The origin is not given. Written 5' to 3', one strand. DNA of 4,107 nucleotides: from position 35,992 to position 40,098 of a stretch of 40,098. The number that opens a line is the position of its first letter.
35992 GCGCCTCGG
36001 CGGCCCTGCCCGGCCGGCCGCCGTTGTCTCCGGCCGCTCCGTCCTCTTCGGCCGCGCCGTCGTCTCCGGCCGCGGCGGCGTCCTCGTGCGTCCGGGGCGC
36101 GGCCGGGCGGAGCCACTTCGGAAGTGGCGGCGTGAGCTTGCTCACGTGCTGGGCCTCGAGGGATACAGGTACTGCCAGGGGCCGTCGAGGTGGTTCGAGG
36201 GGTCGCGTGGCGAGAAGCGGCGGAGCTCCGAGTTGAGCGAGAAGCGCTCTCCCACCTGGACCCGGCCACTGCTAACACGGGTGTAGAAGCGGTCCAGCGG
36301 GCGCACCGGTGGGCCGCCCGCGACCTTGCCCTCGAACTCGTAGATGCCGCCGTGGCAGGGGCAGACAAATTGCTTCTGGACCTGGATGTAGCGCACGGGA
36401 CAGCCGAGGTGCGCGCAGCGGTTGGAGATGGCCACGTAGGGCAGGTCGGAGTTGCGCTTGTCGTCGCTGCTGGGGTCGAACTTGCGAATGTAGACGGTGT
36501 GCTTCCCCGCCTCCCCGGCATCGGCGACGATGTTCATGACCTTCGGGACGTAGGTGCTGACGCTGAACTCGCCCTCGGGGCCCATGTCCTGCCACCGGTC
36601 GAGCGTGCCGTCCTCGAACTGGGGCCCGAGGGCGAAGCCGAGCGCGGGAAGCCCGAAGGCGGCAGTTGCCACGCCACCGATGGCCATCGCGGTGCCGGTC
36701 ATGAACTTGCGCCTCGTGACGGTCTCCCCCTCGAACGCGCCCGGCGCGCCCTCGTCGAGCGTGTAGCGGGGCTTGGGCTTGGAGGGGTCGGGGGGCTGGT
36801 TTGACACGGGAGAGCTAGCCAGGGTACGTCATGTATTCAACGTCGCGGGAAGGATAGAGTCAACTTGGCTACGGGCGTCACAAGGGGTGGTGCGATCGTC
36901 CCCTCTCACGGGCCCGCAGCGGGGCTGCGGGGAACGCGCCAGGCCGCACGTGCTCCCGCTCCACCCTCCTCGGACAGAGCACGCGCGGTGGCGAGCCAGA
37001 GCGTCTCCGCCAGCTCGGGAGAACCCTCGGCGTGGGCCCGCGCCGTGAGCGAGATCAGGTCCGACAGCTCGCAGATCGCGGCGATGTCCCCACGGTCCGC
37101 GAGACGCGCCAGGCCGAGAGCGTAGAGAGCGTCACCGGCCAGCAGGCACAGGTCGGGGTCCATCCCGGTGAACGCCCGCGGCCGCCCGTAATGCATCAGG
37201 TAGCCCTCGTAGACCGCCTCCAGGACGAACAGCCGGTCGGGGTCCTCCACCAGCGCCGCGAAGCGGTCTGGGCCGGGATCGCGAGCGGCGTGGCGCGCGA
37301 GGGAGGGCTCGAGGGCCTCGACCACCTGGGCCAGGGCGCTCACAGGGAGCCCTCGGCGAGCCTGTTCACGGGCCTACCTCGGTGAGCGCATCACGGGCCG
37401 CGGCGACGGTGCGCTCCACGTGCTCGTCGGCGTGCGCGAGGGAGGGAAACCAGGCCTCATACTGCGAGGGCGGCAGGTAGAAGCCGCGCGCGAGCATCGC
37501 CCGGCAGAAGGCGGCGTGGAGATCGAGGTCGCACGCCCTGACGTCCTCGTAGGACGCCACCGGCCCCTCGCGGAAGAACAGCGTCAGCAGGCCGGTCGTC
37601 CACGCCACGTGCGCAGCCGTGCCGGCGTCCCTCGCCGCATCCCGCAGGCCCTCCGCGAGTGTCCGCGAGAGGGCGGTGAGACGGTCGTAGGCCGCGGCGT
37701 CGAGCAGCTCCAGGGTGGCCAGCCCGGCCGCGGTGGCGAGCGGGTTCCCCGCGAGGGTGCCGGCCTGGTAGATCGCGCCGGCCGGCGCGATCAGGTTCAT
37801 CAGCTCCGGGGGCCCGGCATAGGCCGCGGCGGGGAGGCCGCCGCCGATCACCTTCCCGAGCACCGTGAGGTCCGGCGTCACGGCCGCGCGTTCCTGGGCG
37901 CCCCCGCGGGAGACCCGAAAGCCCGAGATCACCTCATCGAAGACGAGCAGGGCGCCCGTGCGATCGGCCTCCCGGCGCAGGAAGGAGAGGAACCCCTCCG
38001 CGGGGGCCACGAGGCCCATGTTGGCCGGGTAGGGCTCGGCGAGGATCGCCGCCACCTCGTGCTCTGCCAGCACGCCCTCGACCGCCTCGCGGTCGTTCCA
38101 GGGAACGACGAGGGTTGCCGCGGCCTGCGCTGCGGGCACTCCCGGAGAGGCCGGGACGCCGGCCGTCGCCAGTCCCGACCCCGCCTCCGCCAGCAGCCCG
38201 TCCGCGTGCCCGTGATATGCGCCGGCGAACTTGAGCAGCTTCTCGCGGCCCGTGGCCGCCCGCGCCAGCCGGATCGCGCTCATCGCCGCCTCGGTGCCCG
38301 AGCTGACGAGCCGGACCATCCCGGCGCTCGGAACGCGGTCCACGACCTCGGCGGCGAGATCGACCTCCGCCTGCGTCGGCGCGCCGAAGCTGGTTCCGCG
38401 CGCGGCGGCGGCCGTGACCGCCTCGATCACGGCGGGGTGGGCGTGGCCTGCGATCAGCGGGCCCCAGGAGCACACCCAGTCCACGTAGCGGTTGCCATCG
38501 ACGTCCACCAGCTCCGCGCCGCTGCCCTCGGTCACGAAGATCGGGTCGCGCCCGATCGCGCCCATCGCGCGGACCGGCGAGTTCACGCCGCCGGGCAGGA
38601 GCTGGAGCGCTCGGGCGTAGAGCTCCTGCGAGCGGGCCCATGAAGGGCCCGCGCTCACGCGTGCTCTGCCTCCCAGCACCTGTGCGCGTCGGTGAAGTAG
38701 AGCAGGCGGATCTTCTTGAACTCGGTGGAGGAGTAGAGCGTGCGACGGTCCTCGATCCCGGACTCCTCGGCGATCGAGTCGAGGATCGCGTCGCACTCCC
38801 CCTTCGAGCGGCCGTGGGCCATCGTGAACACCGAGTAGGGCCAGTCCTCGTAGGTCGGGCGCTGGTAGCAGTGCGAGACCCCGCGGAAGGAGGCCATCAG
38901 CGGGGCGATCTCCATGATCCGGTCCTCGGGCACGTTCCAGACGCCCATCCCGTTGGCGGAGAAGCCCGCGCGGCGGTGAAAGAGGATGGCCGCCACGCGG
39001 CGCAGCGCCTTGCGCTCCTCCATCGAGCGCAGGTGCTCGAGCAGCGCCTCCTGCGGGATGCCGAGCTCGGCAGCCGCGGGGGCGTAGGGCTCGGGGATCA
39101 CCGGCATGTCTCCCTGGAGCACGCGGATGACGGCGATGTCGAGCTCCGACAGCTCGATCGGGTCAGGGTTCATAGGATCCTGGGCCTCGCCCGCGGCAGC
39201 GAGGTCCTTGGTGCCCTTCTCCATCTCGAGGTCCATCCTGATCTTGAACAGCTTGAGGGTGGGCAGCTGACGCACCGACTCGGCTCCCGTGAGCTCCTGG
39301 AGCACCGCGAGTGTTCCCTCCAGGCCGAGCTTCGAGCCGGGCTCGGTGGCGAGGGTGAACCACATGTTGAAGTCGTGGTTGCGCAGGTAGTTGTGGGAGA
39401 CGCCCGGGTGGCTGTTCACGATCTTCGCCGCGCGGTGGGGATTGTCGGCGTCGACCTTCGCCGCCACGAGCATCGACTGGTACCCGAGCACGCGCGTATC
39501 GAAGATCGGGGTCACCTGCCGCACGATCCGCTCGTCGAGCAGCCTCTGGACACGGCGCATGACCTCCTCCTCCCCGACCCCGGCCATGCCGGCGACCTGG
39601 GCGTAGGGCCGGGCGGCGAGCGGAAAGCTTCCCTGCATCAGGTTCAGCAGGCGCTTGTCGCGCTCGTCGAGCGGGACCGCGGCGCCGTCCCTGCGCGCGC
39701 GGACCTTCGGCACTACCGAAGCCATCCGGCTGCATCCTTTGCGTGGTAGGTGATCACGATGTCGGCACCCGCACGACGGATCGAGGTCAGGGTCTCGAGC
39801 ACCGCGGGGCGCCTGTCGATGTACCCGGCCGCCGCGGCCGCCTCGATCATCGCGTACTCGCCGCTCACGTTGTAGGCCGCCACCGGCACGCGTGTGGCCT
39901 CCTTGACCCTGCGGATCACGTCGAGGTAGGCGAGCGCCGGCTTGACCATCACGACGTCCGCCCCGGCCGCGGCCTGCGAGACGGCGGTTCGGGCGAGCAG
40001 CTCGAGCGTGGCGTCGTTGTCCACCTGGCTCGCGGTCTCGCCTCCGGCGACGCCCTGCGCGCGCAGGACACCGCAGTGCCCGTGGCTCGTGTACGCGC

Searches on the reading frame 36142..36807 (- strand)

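Call 43: search_protein_families(library=pfam, proteins=[window:36142-36807:-], max_evalue=0.01)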
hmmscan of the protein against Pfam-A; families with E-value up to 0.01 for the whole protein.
window:36142-36807:- (221 aa): 1 family
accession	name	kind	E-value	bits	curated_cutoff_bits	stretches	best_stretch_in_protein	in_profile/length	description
PF00355.32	Rieske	-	2.3e-10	40.7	20.3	1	121-173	33-86/88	Rieske [2Fe-2S] domain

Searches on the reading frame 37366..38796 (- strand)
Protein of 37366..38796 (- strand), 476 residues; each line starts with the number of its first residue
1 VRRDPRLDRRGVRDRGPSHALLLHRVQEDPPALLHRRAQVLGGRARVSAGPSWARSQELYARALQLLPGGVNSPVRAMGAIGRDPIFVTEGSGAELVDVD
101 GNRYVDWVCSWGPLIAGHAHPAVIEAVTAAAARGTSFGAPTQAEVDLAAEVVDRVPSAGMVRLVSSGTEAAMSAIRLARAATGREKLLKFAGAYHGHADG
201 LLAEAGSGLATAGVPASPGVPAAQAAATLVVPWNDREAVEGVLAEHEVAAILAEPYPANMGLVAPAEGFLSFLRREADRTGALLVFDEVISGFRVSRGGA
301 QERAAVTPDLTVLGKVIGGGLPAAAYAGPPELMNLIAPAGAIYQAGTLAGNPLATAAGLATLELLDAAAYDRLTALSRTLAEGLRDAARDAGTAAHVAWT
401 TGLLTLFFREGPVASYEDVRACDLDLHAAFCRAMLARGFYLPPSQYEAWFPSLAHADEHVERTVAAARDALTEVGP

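Call 43: search_protein_families(library=pfam, proteins=[window:37366-38796:-], max_evalue=0.01)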
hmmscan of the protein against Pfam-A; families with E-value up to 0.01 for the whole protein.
window:37366-38796:- (476 aa): 1 family
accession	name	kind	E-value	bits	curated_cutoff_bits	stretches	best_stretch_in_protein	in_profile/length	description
PF00202.27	Aminotran_3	-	4.5e-66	223.6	30.5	1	85-397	10-339/403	Aminotransferase class-III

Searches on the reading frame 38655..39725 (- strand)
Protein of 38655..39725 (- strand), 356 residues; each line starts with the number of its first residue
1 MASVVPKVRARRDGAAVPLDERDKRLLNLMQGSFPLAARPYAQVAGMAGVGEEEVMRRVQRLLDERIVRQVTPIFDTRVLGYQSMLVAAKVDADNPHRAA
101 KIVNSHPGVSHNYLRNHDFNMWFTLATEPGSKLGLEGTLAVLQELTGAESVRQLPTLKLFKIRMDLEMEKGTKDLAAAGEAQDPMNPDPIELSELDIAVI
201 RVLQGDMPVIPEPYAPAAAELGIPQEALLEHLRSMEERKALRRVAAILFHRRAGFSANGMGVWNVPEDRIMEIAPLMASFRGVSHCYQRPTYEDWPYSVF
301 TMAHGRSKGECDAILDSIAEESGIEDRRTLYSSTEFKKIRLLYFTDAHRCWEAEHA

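Call 43: search_protein_families(library=pfam, proteins=[window:38655-39725:-], max_evalue=0.01)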
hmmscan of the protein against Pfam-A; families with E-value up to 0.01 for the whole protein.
window:38655-39725:- (356 aa): 3 families
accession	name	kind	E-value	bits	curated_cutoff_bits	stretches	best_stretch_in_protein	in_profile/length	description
PF17805.7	AsnC_trans_reg2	-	1.9e-50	169.4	27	2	252-337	1-86/86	AsnC-like ligand binding domain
PF22451.2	NirdL-like_HTH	-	1.3e-29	102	27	2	23-69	1-47/47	Siroheme decarboxylase NirDL-like HTH domain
PF13404.12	HTH_AsnC-type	-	3e-09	37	27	1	19-62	1-41/42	AsnC-type helix-turn-helix domain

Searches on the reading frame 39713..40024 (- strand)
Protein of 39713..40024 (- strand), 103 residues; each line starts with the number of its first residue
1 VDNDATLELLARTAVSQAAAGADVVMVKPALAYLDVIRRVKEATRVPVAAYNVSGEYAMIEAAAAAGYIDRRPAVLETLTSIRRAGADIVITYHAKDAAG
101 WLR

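Call 43: search_protein_families(library=pfam, proteins=[window:39713-40024:-], max_evalue=0.01)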
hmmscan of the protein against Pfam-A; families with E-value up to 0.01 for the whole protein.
window:39713-40024:- (103 aa): 1 family
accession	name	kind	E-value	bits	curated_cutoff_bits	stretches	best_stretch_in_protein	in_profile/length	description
PF00490.27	ALAD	-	2.1e-40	139.3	24.6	2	20-101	236-317/317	Delta-aminolevulinic acid dehydratase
